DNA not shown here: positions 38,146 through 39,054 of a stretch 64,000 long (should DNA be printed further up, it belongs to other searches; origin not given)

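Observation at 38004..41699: MmeI-like Type IIL enzyme co-transcribed with a Zn-ribbon-HEPN protein and a 2TM mini-protein: possible composite R-M/abortive module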

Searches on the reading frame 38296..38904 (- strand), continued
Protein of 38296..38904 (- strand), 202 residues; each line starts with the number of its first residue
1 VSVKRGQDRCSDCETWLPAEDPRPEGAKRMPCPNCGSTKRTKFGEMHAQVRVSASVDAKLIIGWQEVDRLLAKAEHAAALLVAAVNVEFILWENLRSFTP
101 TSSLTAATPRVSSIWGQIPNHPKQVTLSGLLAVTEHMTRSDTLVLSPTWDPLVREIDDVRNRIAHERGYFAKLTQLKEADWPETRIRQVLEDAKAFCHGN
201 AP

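Call 40: search_protein_families(library=pfam, alignment_id=A2, max_evalue=1)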
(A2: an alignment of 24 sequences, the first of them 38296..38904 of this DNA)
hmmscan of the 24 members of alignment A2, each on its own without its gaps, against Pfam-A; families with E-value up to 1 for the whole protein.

A. member 1, window:38296-38904:- (202 aa): 10 families
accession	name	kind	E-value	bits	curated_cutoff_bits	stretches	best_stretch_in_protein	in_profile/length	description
PF08273.17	Zn_Ribbon_Prim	-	0.04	14.7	23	1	28-43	2-17/37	Zinc-binding domain of primase-helicase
PF08271.17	Zn_Ribbon_TF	-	0.065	13.2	29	1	30-41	1-11/43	TFIIB zinc-binding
PF19134.6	DUF5817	-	0.11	12.9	31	1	10-42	6-34/57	Domain of unknown function (DUF5817)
PF23137.1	HVO_0758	-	0.13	12.6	27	1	9-38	22-51/55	HVO_0758 mu-protein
PF23451.1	Zn_ribbon_PaaD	-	0.2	11.8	27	1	25-40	10-25/53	PaaD zinc beta ribbon domain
PF01155.25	HypA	-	0.35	11.4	28.9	1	5-39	68-96/112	Hydrogenase/urease nickel incorporation, metallochaperone, hypA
PF11781.13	Zn_ribbon_RRN7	-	0.37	10.9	27.1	1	28-40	3-13/32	Zinc-finger of RNA-polymerase I-specific TFIIB, Rrn7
PF12172.15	zf-ChsH2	-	0.59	10.4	23.2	0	29-38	25-34/37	ChsH2, rubredoxin-like zinc ribbon domain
PF09723.15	Zn_ribbon_8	-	0.64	10.5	34.4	0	9-39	7-36/41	Zinc ribbon domain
PF12760.12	Zn_ribbon_IS1595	-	0.75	10.3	25.4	0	30-41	19-30/46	Transposase zinc-ribbon domain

B. families by the number of members that match (of 24 scanned): 67 families (the first 25 are shown)
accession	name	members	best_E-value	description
PF18735.6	HEPN_RiboL-PSP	15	2.4e-07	RiboL-PSP-HEPN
PF09723.15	Zn_ribbon_8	7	0.00024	Zinc ribbon domain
PF12773.13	DZR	6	0.00052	Double zinc ribbon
PF13248.11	Zn_ribbon_3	6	0.0032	zinc-ribbon domain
PF01155.25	HypA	6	0.0071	Hydrogenase/urease nickel incorporation, metallochaperone, hypA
PF13240.11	Zn_Ribbon_1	5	0.0022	zinc-ribbon domain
PF20185.3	DUF6548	4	0.0026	Family of unknown function (DUF6548)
PF12647.12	RNHCP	4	0.005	RNHCP domain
PF14803.11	Zn_ribbon_Nudix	4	0.01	Nudix N-terminal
PF11781.13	Zn_ribbon_RRN7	3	0.0029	Zinc-finger of RNA-polymerase I-specific TFIIB, Rrn7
PF23137.1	HVO_0758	3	0.0097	HVO_0758 mu-protein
PF18728.6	HEPN_AbiV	3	0.017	AbiV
PF12760.12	Zn_ribbon_IS1595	3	0.043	Transposase zinc-ribbon domain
PF23451.1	Zn_ribbon_PaaD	3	0.094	PaaD zinc beta ribbon domain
PF24463.1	DUF7577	2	0.0056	Domain of unknown function (DUF7577)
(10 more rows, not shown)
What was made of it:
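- On HEPN superfamily: 15 of 24 distant members hit PF18735 (call 40).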

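Call 41: search_protein_families(library=pfam, proteins=[P0121, P0122, P0125, P0131, P0134, P0135, P0145, P0149, P0151, P0144], max_evalue=0.1)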
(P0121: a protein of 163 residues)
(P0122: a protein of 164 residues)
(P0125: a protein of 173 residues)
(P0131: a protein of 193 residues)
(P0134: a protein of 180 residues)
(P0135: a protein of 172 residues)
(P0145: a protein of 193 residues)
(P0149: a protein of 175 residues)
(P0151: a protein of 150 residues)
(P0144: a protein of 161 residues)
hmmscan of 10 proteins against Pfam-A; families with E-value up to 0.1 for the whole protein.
P0121 (163 aa): 1 family
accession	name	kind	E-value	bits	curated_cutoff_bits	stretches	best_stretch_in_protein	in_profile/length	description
PF18735.6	HEPN_RiboL-PSP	-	0.098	13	28.4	0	69-158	113-182/191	RiboL-PSP-HEPN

P0122 (164 aa): 1 family
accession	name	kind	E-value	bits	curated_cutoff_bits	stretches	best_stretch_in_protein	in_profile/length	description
PF18735.6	HEPN_RiboL-PSP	-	0.033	14.5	28.4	1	99-158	133-183/191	RiboL-PSP-HEPN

P0125 (173 aa): 2 families
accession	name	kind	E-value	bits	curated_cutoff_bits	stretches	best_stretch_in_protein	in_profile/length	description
PF08640.17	U3_assoc_6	-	0.067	13.5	24.7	1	144-167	9-32/85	U3 small nucleolar RNA-associated protein 6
PF07362.18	CcdA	-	0.093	13.5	22.4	0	106-143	27-64/71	Post-segregation antitoxin CcdA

P0131 (193 aa): 6 families
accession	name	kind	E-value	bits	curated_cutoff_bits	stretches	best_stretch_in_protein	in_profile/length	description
PF12773.13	DZR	-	0.00052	20.6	27.3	1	6-44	7-41/45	Double zinc ribbon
PF04203.18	Sortase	-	0.0023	18.1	26.6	1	142-179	45-86/125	Sortase domain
PF20185.3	DUF6548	-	0.0026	18.1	27.3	1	121-157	43-78/164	Family of unknown function (DUF6548)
PF01155.25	HypA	-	0.011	16.2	28.9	1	6-39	65-98/112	Hydrogenase/urease nickel incorporation, metallochaperone, hypA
PF09723.15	Zn_ribbon_8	-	0.017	15.6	34.4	1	14-36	8-35/41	Zinc ribbon domain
PF23458.2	DUF7130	-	0.099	13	35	1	14-39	56-82/89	Domain of unknown function (DUF7130)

P0134 (180 aa): 2 families
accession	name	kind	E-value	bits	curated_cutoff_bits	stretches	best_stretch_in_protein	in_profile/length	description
PF18735.6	HEPN_RiboL-PSP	-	1.5e-05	25.4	28.4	1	63-175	60-189/191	RiboL-PSP-HEPN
PF20185.3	DUF6548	-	0.018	15.3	27.3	1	121-149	43-71/164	Family of unknown function (DUF6548)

P0135 (172 aa): 3 families
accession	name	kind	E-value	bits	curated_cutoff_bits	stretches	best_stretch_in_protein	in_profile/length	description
PF18735.6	HEPN_RiboL-PSP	-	2.4e-07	31.3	28.4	1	73-167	88-189/191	RiboL-PSP-HEPN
PF18731.6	HEPN_Swt1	-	0.026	15.2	27.5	0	122-141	79-97/115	Swt1-like HEPN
PF18737.6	HEPN_MAE_28990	-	0.085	13.5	26.8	1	111-162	153-201/211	MAE_28990/MAE_18760-like HEPN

P0145 (193 aa): 3 families
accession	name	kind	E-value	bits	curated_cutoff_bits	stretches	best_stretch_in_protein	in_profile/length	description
PF18735.6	HEPN_RiboL-PSP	-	0.00089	19.6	28.4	1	104-189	92-184/191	RiboL-PSP-HEPN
PF18731.6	HEPN_Swt1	-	0.037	14.8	27.5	1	65-155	15-92/115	Swt1-like HEPN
PF20824.2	Cmr2_hel_dom2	-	0.076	13.9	27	1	154-185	48-79/86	CRISPR RNA silencing complex Cmr2 subunit, second helical domain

P0149 (175 aa): 1 family
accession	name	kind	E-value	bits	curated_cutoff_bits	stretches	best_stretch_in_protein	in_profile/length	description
PF18735.6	HEPN_RiboL-PSP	-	2.6e-05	24.6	28.4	1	60-167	86-189/191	RiboL-PSP-HEPN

P0151 (150 aa): 2 families
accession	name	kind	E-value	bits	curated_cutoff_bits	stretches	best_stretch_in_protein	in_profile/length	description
PF18735.6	HEPN_RiboL-PSP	-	7.7e-07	29.6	28.4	1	35-145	60-189/191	RiboL-PSP-HEPN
PF20185.3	DUF6548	-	0.0059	16.9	27.3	1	86-114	42-70/164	Family of unknown function (DUF6548)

P0144 (161 aa): 3 families
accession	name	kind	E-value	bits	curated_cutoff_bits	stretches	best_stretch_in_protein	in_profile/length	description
PF18735.6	HEPN_RiboL-PSP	-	0.00074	19.9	28.4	1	61-152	92-184/191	RiboL-PSP-HEPN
PF18991.6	DUF5724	-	0.0062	15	25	1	80-153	34-105/1214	Family of unknown function (DUF5724)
PF20648.2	DUF6809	-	0.096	14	27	0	74-126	20-72/85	Family of unknown function (DUF6809)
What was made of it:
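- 38296..38904 (-): Zn-ribbon-HEPN protein, 202 aa, from an unnamed family. Distant members P0135 and P0151 pass the Pfam PF18735 HEPN_RiboL-PSP cut-off (call 41).
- On HEPN superfamily: These score 31.3 and 29.6 bits on PF18735, against a cut-off of 28.4 (call 41).
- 15 of 24 distant members hit PF18735, two of them above the gathering score (calls 40, 41).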

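Call 47: search_protein_families(library=pfam, alignment_id=A3, max_evalue=10)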
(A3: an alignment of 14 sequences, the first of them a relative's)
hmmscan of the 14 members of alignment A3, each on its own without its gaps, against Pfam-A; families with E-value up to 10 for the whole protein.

A. member 1, L005:4123-4707:+ (195 aa): 0 families

B. families by the number of members that match (of 14 scanned): 6 families
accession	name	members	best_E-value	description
PF12867.12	DinB_2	2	0.062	DinB superfamily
PF24037.1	DUF7346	1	0.041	Family of unknown function (DUF7346)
PF23150.1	CFAP61_dimer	1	0.15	CFAP61 dimerisation domain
PF12308.13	Noelin-1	1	0.17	Neurogenesis glycoprotein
PF19284.4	Arc_MA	1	0.23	Arc MA domain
PF03936.21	Terpene_synth_C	1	0.36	Terpene synthase family, metal binding domain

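Call 48: search_protein_families(library=pfam, proteins=[L041:2169-2690:+, L057:287-1174:+, L031:1589-2146:+], max_evalue=0.01)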
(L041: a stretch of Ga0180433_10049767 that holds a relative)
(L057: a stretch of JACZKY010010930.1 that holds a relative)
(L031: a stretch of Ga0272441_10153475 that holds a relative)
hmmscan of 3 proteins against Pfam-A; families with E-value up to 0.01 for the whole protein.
L041:2169-2690:+ (174 aa): 1 family
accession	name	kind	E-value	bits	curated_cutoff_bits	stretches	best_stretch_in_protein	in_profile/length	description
PF24838.2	8xMP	-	5.1e-10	39.7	30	1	9-157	1-135/136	Octameric membrane protein family (8xMP)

L057:287-1174:+ (296 aa): 1 family
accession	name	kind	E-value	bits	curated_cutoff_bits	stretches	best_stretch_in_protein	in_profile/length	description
PF12686.12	DUF3800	-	3.5e-11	44.4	21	1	38-247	2-148/149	Protein of unknown function (DUF3800)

L031:1589-2146:+ (186 aa): 3 families
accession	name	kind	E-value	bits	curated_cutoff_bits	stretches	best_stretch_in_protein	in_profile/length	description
PF01637.24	ATPase_2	-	1.1e-08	35.6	33.2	1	18-170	1-124/225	ATPase domain predominantly from Archaea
PF13401.12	AAA_22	-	3e-07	31.2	27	1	38-182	8-108/130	AAA domain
PF13191.12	AAA_16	-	1.4e-05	26.1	32.6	1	19-180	3-158/167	AAA ATPase domain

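Call 51: search_dna_similar(query=window:38296-38904:-, collection=plasmids, mode=protein, max_evalue=0.001)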
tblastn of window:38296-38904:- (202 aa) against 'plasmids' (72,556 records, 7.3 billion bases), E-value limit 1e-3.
No match.

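Call 52: search_dna_similar(query=window:38296-38904:-, collection=phages, mode=protein, max_evalue=0.001)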
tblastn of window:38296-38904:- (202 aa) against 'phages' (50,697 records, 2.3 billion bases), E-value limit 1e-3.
No match.
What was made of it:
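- Tried and rejected: tblastn of the 202-aa protein against PLSDB plasmids and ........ phages gave no match (calls 51, 52).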

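Call 53: find_encoding_contigs(protein=P0135, flank=6000, max_places=4)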
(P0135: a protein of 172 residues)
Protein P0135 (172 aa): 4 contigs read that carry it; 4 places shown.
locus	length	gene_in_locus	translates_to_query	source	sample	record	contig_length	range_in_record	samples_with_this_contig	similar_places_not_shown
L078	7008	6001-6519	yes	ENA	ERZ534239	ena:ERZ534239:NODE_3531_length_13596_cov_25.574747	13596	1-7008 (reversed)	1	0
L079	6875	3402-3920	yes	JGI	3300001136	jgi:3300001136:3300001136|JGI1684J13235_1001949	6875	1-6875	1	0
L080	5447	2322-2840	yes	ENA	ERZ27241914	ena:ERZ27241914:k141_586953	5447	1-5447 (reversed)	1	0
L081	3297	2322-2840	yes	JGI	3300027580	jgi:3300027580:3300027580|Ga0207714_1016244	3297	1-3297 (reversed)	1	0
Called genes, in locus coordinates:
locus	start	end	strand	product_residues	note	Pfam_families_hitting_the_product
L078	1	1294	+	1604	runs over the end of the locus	PF00092:VWA, PF13519:VWA_2, PF13768:VWA_3 (weak)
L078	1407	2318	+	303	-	PF00801:PKD, PF17963:Big_9 (faint), PF18911:PKD_4, PF08329:ChitinaseA_N (faint), PF18911:PKD_4, PF00801:PKD, PF18911:PKD_4, PF22352:K319L-like_PKD (weak), +1 more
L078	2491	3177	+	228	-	-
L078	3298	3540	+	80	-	PF14110:DUF4282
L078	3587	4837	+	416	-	-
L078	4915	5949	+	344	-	-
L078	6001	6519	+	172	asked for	PF18735:HEPN_RiboL-PSP (weak)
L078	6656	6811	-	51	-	PF13538:UvrD_C_2 (weak)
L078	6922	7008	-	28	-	?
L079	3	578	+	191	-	?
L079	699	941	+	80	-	-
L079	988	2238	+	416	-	-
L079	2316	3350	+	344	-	-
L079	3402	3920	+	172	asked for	PF18735:HEPN_RiboL-PSP (weak)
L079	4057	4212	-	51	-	PF13538:UvrD_C_2 (weak)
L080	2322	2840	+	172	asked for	PF18735:HEPN_RiboL-PSP (weak)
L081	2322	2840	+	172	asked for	PF18735:HEPN_RiboL-PSP (weak)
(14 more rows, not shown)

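Call 54: find_encoding_contigs(protein=P0122, flank=6000, max_places=4)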
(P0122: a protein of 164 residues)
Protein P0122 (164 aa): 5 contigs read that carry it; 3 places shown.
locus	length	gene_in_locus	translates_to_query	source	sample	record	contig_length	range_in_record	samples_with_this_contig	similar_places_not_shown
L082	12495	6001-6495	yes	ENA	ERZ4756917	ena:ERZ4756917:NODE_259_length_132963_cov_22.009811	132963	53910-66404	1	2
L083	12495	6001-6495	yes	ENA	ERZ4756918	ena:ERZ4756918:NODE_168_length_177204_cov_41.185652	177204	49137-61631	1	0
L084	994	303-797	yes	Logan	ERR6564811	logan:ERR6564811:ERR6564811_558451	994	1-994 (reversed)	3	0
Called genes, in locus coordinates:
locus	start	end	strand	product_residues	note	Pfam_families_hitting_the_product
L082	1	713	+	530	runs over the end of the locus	PF24684:Vgb_lyase, PF08308:PEGA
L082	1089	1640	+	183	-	PF14748:P5CR_dimer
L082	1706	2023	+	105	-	PF00488:MutS_V, PF27441:MutS_C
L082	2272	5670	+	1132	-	PF02384:N6_Mtase (faint), PF20473:MmeI_Mtase, PF07669:Eco57I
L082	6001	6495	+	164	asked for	-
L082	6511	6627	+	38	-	-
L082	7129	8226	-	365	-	PF00383:dCMP_cyt_deam_1, PF14437:MafB19-deam (faint), PF01872:RibD_C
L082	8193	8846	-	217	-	PF00834:Ribul_P_3_epim, PF00215:OMPdecase (faint)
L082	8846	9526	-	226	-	PF04298:Zn_peptidase_2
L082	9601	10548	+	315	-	-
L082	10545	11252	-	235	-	PF24481:CT398_CC (weak), PF02591:Zn_ribbon_9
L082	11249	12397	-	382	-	PF01784:DUF34_NIF3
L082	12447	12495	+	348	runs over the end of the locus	PF05559:DUF763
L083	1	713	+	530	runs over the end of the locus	PF24684:Vgb_lyase, PF08308:PEGA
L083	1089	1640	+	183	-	PF14748:P5CR_dimer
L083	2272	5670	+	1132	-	PF02384:N6_Mtase (faint), PF20473:MmeI_Mtase, PF07669:Eco57I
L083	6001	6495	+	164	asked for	-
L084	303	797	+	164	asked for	-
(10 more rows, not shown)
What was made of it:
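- A distant Zn-less relative (P0122, 39% identity) again sits after an 1132-aa MmeI_Mtase/Eco57I-type enzyme (call 54). A distant relative is again next to a Type IIG-like enzyme (call 54).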

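Call 55: find_encoding_contigs(protein=P0129, flank=6000, max_places=3)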
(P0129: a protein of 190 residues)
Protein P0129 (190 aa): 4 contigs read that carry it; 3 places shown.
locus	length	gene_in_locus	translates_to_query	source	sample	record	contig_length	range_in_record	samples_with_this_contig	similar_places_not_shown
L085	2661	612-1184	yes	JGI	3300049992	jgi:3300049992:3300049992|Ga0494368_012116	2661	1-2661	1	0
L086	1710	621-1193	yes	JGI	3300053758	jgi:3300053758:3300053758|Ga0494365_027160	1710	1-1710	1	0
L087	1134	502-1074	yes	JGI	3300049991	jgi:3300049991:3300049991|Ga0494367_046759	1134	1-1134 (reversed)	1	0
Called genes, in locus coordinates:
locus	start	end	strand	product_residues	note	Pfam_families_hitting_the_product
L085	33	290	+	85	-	PF13683:rve_3, PF13333:rve_2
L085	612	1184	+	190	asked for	-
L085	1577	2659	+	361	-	?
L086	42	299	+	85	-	PF13683:rve_3, PF13333:rve_2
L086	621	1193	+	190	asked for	-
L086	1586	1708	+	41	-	?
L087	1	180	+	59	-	?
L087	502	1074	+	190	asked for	-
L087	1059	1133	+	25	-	?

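Call 56: find_encoding_contigs(protein=P0134, flank=6000, max_places=3)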
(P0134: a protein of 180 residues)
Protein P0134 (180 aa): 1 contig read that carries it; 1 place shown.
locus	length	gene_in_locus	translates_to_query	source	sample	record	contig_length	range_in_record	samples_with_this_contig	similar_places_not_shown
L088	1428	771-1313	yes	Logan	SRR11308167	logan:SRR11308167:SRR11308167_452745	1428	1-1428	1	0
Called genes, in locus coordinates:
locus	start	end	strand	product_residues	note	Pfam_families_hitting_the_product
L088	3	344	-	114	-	?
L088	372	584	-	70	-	PF13560:HTH_31, PF12844:HTH_19, PF13443:HTH_26, PF01381:HTH_3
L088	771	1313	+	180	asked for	-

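Call 57: find_encoding_contigs(protein=P0125, flank=6000, max_places=3)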
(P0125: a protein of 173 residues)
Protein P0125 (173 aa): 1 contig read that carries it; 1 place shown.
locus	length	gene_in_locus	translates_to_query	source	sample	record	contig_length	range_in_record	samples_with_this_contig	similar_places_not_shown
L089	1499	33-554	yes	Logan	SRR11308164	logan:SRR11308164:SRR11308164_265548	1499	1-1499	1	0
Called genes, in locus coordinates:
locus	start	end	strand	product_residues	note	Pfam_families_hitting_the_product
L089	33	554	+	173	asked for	-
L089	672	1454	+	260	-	-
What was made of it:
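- Tried and rejected: Contexts of several distant family members were on contigs too short to be informative (calls 55-57).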

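Call 63: search_protein_families(library=padloc, alignment_id=A2, max_evalue=0.1)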
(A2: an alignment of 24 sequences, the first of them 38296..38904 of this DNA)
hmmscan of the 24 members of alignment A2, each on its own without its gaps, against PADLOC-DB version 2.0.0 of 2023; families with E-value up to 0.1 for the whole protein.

A. member 1, window:38296-38904:- (202 aa): 0 families

B. families by the number of members that match (of 24 scanned): 11 families
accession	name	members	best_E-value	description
PDLC03820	RTasHEPN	3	0.001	DRT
PDLC01031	Csx1/Csm6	2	2.9e-05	CARF+HEPN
PDLC01800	CARF1--CARF_HEPN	2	0.00055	-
PDLC01834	CARF2--CARF_HEPN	1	0.002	-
PDLC04223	HEC-02B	1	0.0056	-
PDLC02344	AbiD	1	0.01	AbiD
PDLC05059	PDC-S64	1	0.013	-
PDLC01826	CARF2--CARF_HEPN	1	0.013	-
PDLC01674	Cas12f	1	0.019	CAS-V-F; effector__SPE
PDLC01678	Cas12f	1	0.019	Cas14c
PDLC01509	Csx1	1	0.02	CAS-III; associated_signaling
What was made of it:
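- On Any named system in PADLOC-DB v2: Distant members give only weak hits to HEPN-containing models (call 63).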

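Call 73: fold_search(model_id=the predicted structure, library=viral)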
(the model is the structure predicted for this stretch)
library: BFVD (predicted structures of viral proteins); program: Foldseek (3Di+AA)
matches with E <= 10: 195; with E <= 0.001: 0
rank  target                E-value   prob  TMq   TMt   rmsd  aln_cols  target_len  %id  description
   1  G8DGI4                2.0e-01  0.08  0.13  0.12  21.0       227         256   15  (no name in the UniProt tables at hand)
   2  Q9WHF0                5.2e-01  0.15  0.22  0.18  11.8       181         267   11  ORF21 [Agrotis segetum granulosis virus]
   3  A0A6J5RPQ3            6.8e-01  0.28  0.15  0.22   9.4        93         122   19  Uncharacterized protein [uncultured Caudovirales phage]
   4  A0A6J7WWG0            8.9e-01  0.63  0.16  0.42   4.0        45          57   13  CxxC_CxxC_SSSS, putative regulatory protein, FmdB family [uncultured Caudovirales phage]
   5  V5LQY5                1.1e+00  0.09  0.16  0.21  15.1       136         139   13  (no name in the UniProt tables at hand)
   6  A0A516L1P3            1.1e+00  0.69  0.14  0.39   7.2        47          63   23  (no name in the UniProt tables at hand)
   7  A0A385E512            1.1e+00  0.51  0.13  0.23   6.5        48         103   21  Uncharacterized protein [Bacillus phage Hobo]
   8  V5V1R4                1.1e+00  0.03  0.14  0.13  26.1       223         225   14  Putative nucleic acid binding protein [Potexvirus nesignambrosiae]
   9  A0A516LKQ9            1.2e+00  0.04  0.15  0.16  20.8       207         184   12  (no name in the UniProt tables at hand)
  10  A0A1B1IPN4            1.2e+00  0.75  0.15  0.43   6.4        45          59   29  (no name in the UniProt tables at hand)
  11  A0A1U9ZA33            1.4e+00  0.85  0.15  0.57   3.8        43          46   23  Uncharacterized protein [Proteus phage VB_PmiS-Isfahan]
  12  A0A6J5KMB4            1.4e+00  0.03  0.14  0.09  29.6       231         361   13  Uncharacterized protein [uncultured Caudovirales phage]
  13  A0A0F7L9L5            1.5e+00  0.15  0.13  0.28  11.3        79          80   14  Uncharacterized protein [uncultured marine virus]
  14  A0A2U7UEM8            1.6e+00  0.03  0.15  0.07  21.4       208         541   14  Uncharacterized protein [Pandoravirus macleodensis]
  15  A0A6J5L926            1.7e+00  0.57  0.17  0.45   3.6        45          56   16  CxxC_CxxC_SSSS, putative regulatory protein, FmdB family [uncultured Caudovirales phage]
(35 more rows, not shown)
